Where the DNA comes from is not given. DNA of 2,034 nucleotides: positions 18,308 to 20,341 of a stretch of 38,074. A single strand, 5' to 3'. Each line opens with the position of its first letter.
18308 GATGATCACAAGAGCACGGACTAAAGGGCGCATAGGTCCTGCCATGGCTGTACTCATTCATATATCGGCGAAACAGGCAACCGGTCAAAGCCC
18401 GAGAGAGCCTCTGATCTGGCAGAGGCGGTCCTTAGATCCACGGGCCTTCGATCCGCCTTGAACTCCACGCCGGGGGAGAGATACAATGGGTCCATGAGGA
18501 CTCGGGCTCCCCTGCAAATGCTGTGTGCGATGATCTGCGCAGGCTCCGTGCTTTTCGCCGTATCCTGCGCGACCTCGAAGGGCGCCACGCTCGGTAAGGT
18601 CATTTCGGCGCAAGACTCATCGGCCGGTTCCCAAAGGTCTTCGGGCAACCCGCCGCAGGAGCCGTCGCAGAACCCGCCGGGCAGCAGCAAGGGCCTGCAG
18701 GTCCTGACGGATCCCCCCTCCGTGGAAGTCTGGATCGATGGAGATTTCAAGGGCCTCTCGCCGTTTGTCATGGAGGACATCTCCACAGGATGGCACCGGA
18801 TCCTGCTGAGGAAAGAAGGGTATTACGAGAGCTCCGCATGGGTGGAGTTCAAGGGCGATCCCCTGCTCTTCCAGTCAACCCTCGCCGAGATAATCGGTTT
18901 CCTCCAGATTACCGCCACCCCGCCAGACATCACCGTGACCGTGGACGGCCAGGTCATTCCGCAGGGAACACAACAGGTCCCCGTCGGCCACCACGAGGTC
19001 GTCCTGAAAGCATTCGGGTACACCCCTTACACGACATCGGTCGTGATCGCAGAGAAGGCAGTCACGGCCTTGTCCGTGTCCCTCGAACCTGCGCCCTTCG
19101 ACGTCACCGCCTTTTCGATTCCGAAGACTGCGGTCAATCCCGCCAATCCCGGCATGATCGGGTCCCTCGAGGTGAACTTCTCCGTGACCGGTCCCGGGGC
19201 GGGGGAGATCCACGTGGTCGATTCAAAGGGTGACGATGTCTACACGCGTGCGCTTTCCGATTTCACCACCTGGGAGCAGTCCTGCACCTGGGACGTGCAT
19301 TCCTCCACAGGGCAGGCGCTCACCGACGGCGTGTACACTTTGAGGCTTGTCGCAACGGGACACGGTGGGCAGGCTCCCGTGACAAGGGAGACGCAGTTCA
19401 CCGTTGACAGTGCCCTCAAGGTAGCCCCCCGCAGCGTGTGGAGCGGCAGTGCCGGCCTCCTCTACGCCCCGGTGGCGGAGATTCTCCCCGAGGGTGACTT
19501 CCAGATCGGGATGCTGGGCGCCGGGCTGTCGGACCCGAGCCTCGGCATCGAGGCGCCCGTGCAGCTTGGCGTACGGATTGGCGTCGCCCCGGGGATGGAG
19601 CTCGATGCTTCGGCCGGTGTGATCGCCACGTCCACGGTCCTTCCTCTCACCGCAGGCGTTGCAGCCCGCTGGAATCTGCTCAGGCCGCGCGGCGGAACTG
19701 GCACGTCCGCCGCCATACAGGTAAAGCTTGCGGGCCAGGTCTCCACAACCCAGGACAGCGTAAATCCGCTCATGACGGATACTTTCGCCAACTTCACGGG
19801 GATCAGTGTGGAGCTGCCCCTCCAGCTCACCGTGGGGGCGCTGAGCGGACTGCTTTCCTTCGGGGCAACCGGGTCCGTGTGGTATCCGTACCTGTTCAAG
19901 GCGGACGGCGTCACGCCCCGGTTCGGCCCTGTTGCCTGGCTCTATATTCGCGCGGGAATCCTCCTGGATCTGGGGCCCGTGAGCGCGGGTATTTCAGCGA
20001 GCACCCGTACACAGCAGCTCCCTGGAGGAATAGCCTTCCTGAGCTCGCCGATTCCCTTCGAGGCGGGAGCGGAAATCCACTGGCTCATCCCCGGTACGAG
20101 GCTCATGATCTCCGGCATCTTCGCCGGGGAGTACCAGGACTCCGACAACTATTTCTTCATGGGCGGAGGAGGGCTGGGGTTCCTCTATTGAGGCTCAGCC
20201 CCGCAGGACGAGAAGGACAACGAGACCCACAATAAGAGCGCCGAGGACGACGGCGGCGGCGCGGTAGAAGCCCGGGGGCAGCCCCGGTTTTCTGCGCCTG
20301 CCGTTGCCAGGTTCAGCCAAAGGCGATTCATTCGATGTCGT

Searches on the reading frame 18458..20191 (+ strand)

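Call 23: search_protein_families(library=pfam, proteins=[window:18458-20191:+], max_evalue=0.0001)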
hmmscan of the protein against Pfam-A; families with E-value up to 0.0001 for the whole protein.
window:18458-20191:+ (577 aa): 1 family
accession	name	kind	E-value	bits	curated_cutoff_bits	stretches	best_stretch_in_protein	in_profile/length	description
PF08308.17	PEGA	-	9.5e-15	54.7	20.8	2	149-212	4-70/71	PEGA domain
